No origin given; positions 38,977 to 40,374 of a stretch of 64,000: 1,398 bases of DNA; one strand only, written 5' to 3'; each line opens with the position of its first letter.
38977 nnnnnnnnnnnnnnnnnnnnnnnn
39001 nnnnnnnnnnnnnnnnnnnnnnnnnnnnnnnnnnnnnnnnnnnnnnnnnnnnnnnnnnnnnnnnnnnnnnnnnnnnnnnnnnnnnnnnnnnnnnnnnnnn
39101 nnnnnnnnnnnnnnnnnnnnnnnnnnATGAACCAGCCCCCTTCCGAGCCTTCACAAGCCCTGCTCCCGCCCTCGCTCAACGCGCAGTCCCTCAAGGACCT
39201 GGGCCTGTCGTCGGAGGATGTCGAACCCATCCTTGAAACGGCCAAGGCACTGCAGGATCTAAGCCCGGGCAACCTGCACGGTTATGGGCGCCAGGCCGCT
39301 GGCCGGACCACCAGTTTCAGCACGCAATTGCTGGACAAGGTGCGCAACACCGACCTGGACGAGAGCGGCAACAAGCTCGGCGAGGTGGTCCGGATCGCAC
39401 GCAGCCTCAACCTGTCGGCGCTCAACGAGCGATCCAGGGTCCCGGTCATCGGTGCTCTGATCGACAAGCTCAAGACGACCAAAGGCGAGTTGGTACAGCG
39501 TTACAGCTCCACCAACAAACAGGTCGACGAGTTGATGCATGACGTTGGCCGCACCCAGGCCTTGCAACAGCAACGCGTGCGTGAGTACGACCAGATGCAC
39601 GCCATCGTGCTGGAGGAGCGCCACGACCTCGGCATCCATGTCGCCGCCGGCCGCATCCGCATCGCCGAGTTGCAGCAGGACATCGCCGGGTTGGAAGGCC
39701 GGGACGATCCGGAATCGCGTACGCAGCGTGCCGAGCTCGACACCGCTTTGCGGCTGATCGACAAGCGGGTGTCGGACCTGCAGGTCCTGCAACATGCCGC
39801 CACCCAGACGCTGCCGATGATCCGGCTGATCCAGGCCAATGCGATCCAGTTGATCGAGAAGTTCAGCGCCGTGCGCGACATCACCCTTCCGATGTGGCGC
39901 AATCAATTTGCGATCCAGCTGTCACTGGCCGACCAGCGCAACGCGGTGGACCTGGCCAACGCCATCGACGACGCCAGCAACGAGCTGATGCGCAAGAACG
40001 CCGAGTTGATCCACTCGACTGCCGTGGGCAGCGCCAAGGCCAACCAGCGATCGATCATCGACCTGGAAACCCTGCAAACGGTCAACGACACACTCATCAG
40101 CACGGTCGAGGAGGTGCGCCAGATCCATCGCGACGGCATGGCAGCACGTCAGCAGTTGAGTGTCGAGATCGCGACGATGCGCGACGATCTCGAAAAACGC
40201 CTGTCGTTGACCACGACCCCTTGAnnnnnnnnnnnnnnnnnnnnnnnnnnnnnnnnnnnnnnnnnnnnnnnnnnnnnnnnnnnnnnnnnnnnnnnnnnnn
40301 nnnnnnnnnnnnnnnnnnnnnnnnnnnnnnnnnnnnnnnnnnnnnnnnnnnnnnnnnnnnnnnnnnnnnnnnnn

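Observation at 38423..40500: Tandem TelA-like paralogues plus a miniature TerB-like protein; non-ATG starts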

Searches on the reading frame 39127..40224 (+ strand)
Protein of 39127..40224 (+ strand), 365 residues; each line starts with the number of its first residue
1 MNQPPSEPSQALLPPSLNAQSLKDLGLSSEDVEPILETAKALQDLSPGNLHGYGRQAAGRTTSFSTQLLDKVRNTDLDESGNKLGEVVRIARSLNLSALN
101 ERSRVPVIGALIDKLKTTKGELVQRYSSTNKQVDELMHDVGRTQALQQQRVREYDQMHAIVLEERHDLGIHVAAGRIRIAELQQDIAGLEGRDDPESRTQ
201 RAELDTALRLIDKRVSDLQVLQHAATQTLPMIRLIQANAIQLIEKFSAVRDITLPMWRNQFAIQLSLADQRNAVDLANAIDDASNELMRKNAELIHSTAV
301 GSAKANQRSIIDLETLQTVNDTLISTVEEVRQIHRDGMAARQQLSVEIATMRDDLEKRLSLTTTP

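Call 3: search_protein_families(library=pfam, proteins=[window:39127-40224:+], max_evalue=0.01)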
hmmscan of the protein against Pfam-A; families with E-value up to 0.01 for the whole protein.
window:39127-40224:+ (365 aa): 1 family
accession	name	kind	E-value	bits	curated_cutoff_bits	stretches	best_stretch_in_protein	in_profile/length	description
PF05816.16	TelA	-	3.3e-67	227.4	30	1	40-359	6-330/332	Toxic anion resistance protein (TelA)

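Call 8: search_protein_families(library=ncbifam, proteins=[window:39127-40221:+], max_evalue=0.01)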
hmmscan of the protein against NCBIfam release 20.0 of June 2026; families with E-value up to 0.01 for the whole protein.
window:39127-40221:+ (365 aa): 0 families

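Call 28: search_solved_structures(query=window:39127-40221:+, max_evalue=1)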
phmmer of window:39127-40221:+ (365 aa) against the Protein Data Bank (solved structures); distinct sequences matched with E-value up to 1: 0.

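Call 33: find_homologous_proteins(query=window:39127-40221:+, max_evalue=1e-10)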
Query window:39127-40221:+ (365 aa): 239 proteins with E <= 1e-10 among 7467 candidates; the best 120 are listed.
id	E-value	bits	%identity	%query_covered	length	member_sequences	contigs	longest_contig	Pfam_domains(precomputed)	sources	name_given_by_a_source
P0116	1.0e-224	762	100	100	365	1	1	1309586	PF05816.17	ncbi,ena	-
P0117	1.4e-180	617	81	98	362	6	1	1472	PF05816.17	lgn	-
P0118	4.3e-180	616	79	99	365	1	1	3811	PF05816.17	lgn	-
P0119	7.0e-180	615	79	99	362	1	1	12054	PF05816.17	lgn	-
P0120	1.1e-179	614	79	99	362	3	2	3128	PF05816.17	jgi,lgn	jgi:uncharacterized protein YaaN involved in tellurite resistance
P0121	2.0e-178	610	79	99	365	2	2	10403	PF05816.17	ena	-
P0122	8.5e-178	608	77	100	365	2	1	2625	PF05816.17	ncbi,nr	ncbi:MAG: toxic anion resistance protein [Pseudomonadota bacterium]|nr:toxic anion resistance protei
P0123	3.4e-177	606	78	99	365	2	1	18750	PF05816.17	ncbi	-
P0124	3.7e-177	606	78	99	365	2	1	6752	PF05816.17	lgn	-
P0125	5.3e-177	606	79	99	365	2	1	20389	PF05816.17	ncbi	-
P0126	2.4e-176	604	77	99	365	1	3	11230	PF05816.17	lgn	-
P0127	6.8e-174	595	79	96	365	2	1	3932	PF05816.17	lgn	-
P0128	2.0e-173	594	77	98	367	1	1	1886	PF05816.17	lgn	-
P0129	2.6e-173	594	78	96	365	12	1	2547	PF05816.17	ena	-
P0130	3.5e-173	593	76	99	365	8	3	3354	PF05816.17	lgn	-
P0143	1.1e-167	575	74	100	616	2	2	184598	PF05816.17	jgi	jgi:uncharacterized protein YaaN involved in tellurite resistance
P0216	7.3e-130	451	60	98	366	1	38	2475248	PF05816.17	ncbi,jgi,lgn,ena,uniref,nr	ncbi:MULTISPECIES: toxic anion resistance protein [Stenotrophomonas]|uniref:toxic anion resistance p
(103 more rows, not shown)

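Call 40: find_encoding_contigs(protein=P0143, flank=10000, max_places=2)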
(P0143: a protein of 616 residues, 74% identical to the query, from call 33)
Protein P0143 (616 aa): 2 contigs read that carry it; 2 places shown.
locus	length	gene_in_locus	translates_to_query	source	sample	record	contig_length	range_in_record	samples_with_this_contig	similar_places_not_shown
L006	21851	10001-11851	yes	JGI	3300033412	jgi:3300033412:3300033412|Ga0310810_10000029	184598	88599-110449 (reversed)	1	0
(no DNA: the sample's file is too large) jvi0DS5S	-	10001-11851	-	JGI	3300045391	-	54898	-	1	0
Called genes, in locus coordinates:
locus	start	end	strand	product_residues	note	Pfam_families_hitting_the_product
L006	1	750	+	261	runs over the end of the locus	PF00977:His_biosynth, PF01207:Dus (faint)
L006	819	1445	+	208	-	PF01502:PRA-CH, PF01503:PRA-PH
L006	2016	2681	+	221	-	-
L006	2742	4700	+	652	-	-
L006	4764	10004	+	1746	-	PF12458:DUF3686, PF00004:AAA (faint), PF25472:DUF7902, PF07728:AAA_5 (weak)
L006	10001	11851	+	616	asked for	PF05816:TelA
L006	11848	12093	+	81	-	-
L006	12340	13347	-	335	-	PF01650:Peptidase_C13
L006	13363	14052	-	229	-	PF00702:Hydrolase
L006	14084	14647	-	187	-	PF03079:ARD, PF07883:Cupin_2 (weak)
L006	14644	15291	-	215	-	PF00596:Aldolase_II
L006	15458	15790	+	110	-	PF01355:HIPIP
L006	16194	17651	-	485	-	PF00324:AA_permease, PF13520:AA_permease_2, PF13906:AA_permease_C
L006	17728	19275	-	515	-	PF00324:AA_permease, PF13520:AA_permease_2, PF13906:AA_permease_C (weak)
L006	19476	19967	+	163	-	PF00293:NUDIX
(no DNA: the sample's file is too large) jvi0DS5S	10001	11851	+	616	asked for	PF05816:TelA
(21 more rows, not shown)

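Call 41: find_encoding_contigs(protein=P0216, flank=10000, max_places=2)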
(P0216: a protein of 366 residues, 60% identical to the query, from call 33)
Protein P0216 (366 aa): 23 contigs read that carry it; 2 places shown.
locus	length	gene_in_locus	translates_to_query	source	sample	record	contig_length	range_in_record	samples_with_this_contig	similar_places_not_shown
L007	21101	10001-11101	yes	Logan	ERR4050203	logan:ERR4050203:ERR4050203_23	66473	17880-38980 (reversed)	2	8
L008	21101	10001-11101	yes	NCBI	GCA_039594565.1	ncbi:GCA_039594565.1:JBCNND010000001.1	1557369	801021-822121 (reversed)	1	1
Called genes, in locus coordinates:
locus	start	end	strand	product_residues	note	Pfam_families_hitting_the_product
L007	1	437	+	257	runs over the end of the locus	PF01416:PseudoU_synth_1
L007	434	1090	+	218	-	PF00697:PRAI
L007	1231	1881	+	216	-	-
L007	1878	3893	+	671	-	-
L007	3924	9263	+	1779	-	PF12458:DUF3686, PF25472:DUF7902, PF00004:AAA (faint), PF07728:AAA_5 (weak)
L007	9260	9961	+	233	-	-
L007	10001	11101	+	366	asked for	PF05816:TelA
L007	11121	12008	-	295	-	PF00126:HTH_1, PF03466:LysR_substrate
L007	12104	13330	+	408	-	PF00291:PALP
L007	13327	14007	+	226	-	-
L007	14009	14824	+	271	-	PF00290:Trp_syntA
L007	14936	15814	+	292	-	PF17848:Zn_ribbon_ACC, PF01039:Carboxyl_trans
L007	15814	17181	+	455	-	PF02878:PGM_PMM_I, PF02879:PGM_PMM_II, PF02880:PGM_PMM_III, PF00408:PGM_PMM_IV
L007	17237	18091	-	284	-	PF01522:Polysacc_deac_1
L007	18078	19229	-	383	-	PF13439:Glyco_transf_4, PF13477:Glyco_trans_4_2, PF13579:Glyco_trans_4_4, PF00534:Glycos_transf_1, PF13692:Glyco_trans_1_4, PF13524:Glyco_trans_1_2 (weak)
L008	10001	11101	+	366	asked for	PF05816:TelA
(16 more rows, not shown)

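Call 58: search_dna_similar(query=window:39127-40221:+, collection=plasmids, mode=protein, max_rows=25, rows=spread)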
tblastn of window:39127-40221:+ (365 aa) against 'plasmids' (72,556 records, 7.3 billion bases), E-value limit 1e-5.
Records with a match: 888; places in all: 894; records where one place covers at least 80% of the query: 656.
Best place of each record, by identity: <60% 888.
By first word of the organism name: Enterobacter 253; Acinetobacter 225; Citrobacter 94; Klebsiella 57; Salmonella 56; Escherichia 46; Providencia 35; Pseudomonas 21; uncultured 9; Leclercia 9; and 35 more.
By predicted mobility (MOB-suite, as given by PLSDB): conjugative 765; non-mobilizable 68; mobilizable 55.
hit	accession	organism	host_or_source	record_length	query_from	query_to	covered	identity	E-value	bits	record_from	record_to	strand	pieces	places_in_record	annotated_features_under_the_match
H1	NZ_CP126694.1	Pseudomonas sp. P105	Roots of Beta vulgaris, variety ...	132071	1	364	100%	44.7%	6e-87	293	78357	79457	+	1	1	toxic anion resistance protein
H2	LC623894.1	uncultured bacterium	-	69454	11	360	96%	41.9%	8e-80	273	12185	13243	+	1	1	toxic anion resistance protein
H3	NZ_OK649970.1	Citrobacter freundii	-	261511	16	360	95%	40.2%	3e-77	265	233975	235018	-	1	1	toxic anion resistance protein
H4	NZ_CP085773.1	Enterobacter hormaechei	Homo sapiens,Decubitus swab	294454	16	360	95%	40.2%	3e-77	265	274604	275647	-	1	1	toxic anion resistance protein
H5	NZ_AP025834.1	Enterobacter hormaechei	Homo sapiens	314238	16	360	95%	40.2%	3e-77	265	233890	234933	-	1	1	toxic anion resistance protein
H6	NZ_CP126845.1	Enterobacter hormaechei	Homo sapiens,isolated bacterial ...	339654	16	360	95%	40.2%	3e-77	265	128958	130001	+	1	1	toxic anion resistance protein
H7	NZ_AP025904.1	Enterobacter hormaechei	Homo sapiens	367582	16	360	95%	40.2%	3e-77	265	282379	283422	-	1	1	toxic anion resistance protein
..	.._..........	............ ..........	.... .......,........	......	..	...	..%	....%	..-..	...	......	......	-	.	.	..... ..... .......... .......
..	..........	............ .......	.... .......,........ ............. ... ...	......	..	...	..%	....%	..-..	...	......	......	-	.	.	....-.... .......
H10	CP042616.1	Escherichia coli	Sus scrofa domesticus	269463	12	360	96%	39.5%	8e-76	261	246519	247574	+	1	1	toxic anion resistance protein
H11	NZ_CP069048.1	Klebsiella pneumoniae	Homo sapiens,blood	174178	23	335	86%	27.9%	5e-28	122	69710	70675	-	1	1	toxic anion resistance protein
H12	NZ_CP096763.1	Acinetobacter baumannii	Homo sapiens,sputum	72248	64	356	80%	29.7%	3e-30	129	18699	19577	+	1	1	toxic anion resistance protein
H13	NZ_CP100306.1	Acinetobacter baumannii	Homo sapiens,Sputum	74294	64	356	80%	29.7%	3e-30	129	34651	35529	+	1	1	toxic anion resistance protein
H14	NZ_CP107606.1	Acinetobacter baumannii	ENVIRONMENT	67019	64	356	80%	29.2%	4e-30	129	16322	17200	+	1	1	toxic anion resistance protein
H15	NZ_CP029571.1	Acinetobacter baumannii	Homo sapiens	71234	64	356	80%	29.2%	4e-30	129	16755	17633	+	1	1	toxic anion resistance protein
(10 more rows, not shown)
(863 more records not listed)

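Call 62: get_annotated_region(hit=H2, flank=3500)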
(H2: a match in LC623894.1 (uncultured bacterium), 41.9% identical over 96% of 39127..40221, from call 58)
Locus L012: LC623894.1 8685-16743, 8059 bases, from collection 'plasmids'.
description: Uncultured bacterium plasmid pMNCG080 DNA, complete sequence
organism: uncultured bacterium (NCBI taxid 77133)
taxonomy: Bacteria; ; ; ; ; ; uncultured bacterium
host: -; source: -; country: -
typing (MOB-suite, as given by PLSDB): conjugative; replicon rep_cluster_1368; relaxase MOBP; mating-pair formation MPF_T
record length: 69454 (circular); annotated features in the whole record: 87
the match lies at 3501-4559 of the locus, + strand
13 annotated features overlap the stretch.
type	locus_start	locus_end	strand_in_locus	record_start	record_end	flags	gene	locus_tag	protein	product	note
CDS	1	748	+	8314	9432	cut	-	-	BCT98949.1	protein klcB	-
CDS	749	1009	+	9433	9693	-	-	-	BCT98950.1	KorC protein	-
CDS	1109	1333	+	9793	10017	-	-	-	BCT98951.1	Missing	-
CDS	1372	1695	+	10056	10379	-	-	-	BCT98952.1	hypothetical protein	-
CDS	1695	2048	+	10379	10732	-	-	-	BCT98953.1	hypothetical protein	-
CDS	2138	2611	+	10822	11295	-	-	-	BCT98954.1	hypothetical protein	-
CDS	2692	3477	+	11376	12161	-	klaA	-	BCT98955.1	KlaA-like protein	-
CDS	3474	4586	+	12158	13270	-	-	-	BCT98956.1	toxic anion resistance protein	-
CDS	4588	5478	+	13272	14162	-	-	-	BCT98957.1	hypothetical protein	-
CDS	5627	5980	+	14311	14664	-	-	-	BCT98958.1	hypothetical protein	-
CDS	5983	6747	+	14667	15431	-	parA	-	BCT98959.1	ParA protein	-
CDS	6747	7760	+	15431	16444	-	-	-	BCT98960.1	ParB/RepB/Spo0J family partition protein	-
CDS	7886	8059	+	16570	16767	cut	-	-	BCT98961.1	hypothetical protein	-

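Call 63: get_annotated_region(hit=H1, flank=9000)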
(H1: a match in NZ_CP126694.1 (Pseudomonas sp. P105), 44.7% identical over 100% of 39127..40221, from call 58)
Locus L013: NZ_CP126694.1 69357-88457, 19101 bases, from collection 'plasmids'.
description: Pseudomonas sp. P105 plasmid unnamed, complete sequence
organism: Pseudomonas sp. P105 (NCBI taxid 3049542)
taxonomy: Bacteria; Pseudomonadota; Gammaproteobacteria; Pseudomonadales; Pseudomonadaceae; Pseudomonas; Pseudomonas sp. P105
host: -; source: Roots of Beta vulgaris, variety Pablo,Bacterial strain,Greenhous Agroscope Waedenswil; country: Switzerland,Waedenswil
typing (MOB-suite, as given by PLSDB): conjugative; replicon IncP; relaxase MOBH; mating-pair formation MPF_F
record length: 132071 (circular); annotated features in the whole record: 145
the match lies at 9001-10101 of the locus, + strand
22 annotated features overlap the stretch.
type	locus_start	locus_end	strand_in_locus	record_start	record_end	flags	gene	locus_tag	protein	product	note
CDS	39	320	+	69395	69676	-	-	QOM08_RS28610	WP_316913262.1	hypothetical protein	-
CDS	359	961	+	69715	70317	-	-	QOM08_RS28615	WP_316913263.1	hypothetical protein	-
CDS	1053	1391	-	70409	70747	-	-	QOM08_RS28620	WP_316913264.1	hypothetical protein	-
CDS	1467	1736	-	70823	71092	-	-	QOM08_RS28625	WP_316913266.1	nicotinamide mononucleotide transporter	GO:0034258 - nicotinamide riboside transport [Evidence IEA]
CDS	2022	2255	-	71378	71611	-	-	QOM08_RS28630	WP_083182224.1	hypothetical protein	-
CDS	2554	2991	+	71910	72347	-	-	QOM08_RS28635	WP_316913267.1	hypothetical protein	-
CDS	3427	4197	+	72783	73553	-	-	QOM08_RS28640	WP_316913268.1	hypothetical protein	-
CDS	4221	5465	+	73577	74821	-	-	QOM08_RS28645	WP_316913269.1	DUF1173 family protein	-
CDS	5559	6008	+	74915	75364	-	-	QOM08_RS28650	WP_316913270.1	hypothetical protein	-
CDS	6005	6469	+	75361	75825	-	-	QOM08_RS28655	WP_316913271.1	hypothetical protein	-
CDS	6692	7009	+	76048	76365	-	-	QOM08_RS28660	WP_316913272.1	hypothetical protein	-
CDS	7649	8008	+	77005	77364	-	-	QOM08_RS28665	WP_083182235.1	hypothetical protein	-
CDS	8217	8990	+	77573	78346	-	-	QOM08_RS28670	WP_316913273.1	protein KlaA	-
CDS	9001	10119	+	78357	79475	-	-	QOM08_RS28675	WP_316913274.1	toxic anion resistance protein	-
CDS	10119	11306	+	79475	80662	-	-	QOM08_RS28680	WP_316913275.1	hypothetical protein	-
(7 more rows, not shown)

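Call 66: search_protein_families(library=pfam, proteins=[L012:2692-3474:+, L013:8217-8987:+], max_evalue=1)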
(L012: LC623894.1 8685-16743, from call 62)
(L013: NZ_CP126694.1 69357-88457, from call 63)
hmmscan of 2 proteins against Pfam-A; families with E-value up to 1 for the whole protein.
L012:2692-3474:+ (261 aa): 3 families
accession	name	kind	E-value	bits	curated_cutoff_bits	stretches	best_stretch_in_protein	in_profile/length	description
PF05816.16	TelA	-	5.1e-10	39.4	30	1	25-231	11-239/332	Toxic anion resistance protein (TelA)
PF24818.1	PH_TRF2_HOY1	-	0.12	12.8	24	1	85-159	16-87/119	TRF2/HOY1 PH-like domain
PF20378.3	DUF6673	-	0.24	12.2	24.5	1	161-211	9-58/114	Family of unknown function (DUF6673)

L013:8217-8987:+ (257 aa): 5 families
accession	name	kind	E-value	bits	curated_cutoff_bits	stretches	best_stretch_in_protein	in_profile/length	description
PF05816.16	TelA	-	1.6e-06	27.9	30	1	47-233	39-245/332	Toxic anion resistance protein (TelA)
PF05205.17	COMPASS-Shg1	-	0.018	16.3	24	1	40-108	18-86/102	COMPASS (Complex proteins associated with Set1p) component shg1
PF13047.11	DUF3907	-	0.019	15.4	27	1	83-142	7-65/147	Protein of unknown function (DUF3907)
PF22360.1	SbsC_spectrin-like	-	0.034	15.3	26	1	36-78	7-52/62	SbsC,spectrin-like repeat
PF07639.16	YTV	-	0.18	12.4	21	0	209-220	17-28/43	YTV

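Call 89: get_annotated_region(hit=H9, flank=20000)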
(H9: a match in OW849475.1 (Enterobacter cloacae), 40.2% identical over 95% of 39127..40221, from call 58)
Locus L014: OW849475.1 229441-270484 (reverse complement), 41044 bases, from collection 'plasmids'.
description: Enterobacter cloacae isolate 133 genome assembly, plasmid: P1
organism: Enterobacter cloacae (NCBI taxid 550)
taxonomy: Bacteria; Pseudomonadota; Gammaproteobacteria; Enterobacterales; Enterobacteriaceae; Enterobacter; Enterobacter cloacae
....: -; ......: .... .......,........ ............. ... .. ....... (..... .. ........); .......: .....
typing (MOB-suite, as given by PLSDB): conjugative; replicon IncHI2A,rep_cluster_1088; relaxase MOBH; mating-pair formation MPF_F
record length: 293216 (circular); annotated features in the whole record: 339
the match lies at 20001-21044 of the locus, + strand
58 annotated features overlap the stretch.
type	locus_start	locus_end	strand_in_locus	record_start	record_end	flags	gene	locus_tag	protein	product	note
CDS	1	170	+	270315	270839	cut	-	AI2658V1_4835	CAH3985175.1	hypothetical protein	-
CDS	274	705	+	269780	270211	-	-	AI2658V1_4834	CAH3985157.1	hypothetical protein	-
CDS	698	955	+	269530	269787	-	-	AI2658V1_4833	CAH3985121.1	hypothetical protein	-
CDS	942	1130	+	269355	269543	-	-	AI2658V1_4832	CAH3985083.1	hypothetical protein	-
CDS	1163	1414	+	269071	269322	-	-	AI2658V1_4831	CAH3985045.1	hypothetical protein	-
CDS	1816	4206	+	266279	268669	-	-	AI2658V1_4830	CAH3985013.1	hypothetical protein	-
CDS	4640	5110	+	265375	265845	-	-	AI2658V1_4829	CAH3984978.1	hypothetical protein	-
CDS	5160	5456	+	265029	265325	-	-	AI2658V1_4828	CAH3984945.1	Toxin HigB-1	-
CDS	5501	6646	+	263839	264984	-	-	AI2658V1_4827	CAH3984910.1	hypothetical protein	-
CDS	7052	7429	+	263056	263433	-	-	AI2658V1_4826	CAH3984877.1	hypothetical protein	-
CDS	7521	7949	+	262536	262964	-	-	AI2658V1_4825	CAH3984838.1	hypothetical protein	-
CDS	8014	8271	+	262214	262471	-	-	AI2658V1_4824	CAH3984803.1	hypothetical protein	-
CDS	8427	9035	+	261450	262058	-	-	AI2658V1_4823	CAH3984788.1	Polyamine aminopropyltransferase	-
CDS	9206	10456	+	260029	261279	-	-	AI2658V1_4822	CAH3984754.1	Modification methylase PvuII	-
CDS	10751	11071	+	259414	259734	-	-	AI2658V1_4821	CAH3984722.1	hypothetical protein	-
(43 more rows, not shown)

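Call 92: search_protein_families(library=padloc, proteins=[window:39127-40221:+], max_evalue=0.01)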
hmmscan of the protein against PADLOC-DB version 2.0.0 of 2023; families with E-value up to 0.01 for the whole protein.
window:39127-40221:+ (365 aa): 0 families

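Call 93: search_protein_families(library=phrogs, proteins=[window:39127-40221:+, L012:2692-3474:+], max_evalue=0.01)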
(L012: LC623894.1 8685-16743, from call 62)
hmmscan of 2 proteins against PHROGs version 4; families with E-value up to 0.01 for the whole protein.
window:39127-40221:+ (365 aa): 2 families
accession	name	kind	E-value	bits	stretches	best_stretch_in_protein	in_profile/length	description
phrog_5890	-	moron, auxiliary metabolic gene and host takeover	8.5e-69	233.3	1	35-359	45-367/374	tellurite resistance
phrog_34229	-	unknown function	0.0056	17.3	0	204-267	170-231/260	-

L012:2692-3474:+ (261 aa): 2 families
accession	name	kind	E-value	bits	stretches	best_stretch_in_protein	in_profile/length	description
phrog_34229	-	unknown function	3.9e-15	57.1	1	50-257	56-258/260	-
phrog_5890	-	moron, auxiliary metabolic gene and host takeover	0.00029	20.9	1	117-224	166-269/374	tellurite resistance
